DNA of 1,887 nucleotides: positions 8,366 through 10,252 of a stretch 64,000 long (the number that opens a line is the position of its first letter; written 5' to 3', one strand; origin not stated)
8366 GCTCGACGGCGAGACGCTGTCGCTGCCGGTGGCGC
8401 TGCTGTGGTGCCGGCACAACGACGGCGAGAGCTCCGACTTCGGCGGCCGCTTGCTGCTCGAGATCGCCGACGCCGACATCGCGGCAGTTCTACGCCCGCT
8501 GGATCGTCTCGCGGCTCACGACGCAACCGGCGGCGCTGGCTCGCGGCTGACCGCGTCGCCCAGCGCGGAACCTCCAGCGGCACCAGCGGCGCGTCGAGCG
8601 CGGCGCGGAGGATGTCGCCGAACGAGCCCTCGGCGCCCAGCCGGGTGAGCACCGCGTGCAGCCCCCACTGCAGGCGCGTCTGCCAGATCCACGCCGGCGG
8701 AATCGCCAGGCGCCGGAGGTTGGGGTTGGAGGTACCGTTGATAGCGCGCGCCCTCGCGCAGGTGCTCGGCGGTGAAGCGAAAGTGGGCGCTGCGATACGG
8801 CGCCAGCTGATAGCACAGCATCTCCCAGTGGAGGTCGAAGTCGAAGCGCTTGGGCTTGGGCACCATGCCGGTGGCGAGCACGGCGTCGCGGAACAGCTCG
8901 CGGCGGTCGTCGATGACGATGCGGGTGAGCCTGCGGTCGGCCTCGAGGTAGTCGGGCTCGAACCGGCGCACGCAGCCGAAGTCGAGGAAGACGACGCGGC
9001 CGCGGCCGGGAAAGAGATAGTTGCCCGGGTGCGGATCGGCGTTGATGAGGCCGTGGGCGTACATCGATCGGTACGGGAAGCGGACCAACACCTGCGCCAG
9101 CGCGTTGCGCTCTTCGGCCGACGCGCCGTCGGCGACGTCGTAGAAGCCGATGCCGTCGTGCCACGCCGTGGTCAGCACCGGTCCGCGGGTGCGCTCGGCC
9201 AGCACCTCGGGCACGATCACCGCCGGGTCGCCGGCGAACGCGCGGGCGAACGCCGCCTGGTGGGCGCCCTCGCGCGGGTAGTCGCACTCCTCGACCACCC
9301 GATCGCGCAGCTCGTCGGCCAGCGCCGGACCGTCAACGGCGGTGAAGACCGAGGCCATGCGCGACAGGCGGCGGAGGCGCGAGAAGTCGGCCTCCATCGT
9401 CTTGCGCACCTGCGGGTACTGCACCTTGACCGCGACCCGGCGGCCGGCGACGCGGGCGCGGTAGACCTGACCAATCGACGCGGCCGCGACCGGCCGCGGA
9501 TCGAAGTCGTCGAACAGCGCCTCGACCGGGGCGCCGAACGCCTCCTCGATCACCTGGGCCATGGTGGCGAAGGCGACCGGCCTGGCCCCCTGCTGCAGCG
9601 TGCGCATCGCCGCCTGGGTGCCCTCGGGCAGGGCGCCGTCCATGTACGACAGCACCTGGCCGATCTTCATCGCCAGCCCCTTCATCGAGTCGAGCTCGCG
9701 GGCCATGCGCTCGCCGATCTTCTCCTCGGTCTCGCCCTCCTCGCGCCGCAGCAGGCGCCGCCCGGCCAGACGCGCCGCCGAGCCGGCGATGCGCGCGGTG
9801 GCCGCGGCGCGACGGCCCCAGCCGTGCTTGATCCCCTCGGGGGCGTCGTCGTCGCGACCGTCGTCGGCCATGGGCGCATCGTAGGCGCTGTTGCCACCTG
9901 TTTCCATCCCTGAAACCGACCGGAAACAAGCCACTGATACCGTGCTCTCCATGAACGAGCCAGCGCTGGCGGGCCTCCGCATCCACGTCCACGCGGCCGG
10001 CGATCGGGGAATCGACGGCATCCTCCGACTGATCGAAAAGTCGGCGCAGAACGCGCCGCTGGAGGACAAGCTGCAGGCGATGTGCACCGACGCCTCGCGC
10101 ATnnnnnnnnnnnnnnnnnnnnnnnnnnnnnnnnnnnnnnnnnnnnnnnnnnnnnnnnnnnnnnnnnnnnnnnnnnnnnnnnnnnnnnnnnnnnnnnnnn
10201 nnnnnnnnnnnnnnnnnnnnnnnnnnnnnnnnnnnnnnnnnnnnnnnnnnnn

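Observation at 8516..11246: Catalytically degenerate, truncated PtsP (EI-Ntr) homologue divergent from an ABC1 kinase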

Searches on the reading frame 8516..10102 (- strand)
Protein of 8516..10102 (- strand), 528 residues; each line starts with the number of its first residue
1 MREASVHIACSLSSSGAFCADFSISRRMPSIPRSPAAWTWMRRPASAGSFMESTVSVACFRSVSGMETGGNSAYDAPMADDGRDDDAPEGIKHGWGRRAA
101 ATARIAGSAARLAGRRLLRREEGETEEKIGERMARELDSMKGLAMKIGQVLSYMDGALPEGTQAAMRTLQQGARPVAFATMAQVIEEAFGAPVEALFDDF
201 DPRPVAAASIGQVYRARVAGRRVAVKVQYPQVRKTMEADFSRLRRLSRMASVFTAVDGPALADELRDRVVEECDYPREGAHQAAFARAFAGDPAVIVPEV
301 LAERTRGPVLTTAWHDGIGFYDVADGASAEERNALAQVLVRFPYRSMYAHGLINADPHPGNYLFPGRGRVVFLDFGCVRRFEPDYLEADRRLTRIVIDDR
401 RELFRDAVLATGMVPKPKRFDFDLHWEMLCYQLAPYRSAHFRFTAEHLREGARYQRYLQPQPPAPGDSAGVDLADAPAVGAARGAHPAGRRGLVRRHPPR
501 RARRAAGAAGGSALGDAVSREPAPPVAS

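Call 3: search_protein_families(library=pfam, proteins=[window:8516-10102:-], max_evalue=0.01)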
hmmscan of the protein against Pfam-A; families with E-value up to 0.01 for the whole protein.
window:8516-10102:- (528 aa): 1 family
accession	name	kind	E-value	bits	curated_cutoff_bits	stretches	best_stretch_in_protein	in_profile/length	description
PF03109.22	ABC1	-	8.2e-57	192.6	22.9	1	169-384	2-220/244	ABC1 atypical kinase-like domain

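Call 4: search_protein_families(library=ncbifam, proteins=[window:8516-10102:-], max_evalue=0.01)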
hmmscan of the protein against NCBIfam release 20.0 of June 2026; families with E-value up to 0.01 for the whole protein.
window:8516-10102:- (528 aa): 3 families
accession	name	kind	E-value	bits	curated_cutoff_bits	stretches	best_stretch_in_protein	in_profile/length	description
TIGR01982.1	UbiB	equivalog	1.7e-54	185.1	487.55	1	112-384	30-309/436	2-polyprenylphenol 6-hydroxylase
NF050082.1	ATPase_MABP1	exception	5.3e-49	167.2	800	1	99-449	15-373/435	macrolide-binding ATPase MABP-1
NF003404.0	PRK04750.1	equivalog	5.5e-37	127.6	667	1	110-379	32-312/529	ubiquinone biosynthesis regulatory protein kinase UbiB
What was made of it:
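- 8516..9907 (-): Divergently transcribed ABC1/UbiB-family atypical kinase (463 aa from the ATG at 9907, or 451 aa from the ATG at 9871). It is a neighbour only and is not part of the system. It scores below the NCBIfam UbiB cut-off (call 4).
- On UbiB / ABC1 atypical kinase (the neighbouring gene, 8516-9907 minus strand): 185 bits (call 4).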

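Call 68: search_protein_families(library=pfam, proteins=[window:8516-9907:-], max_evalue=0.1)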
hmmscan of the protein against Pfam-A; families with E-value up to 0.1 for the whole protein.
window:8516-9907:- (463 aa): 1 family
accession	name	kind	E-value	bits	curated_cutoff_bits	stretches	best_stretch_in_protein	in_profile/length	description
PF03109.22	ABC1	-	6e-57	193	22.9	1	104-319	2-220/244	ABC1 atypical kinase-like domain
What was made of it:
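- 8516..9907 (-): Pfam ABC1 E 6e-57 (calls 3, 68).
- On UbiB / ABC1 atypical kinase (the neighbouring gene, 8516-9907 minus strand): PF03109 E 6e-57 (calls 3, 68).
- Checked: The divergent minus-strand gene 8516-9907 is an ABC1-domain kinase (E 6e-57, calls 3, 68).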
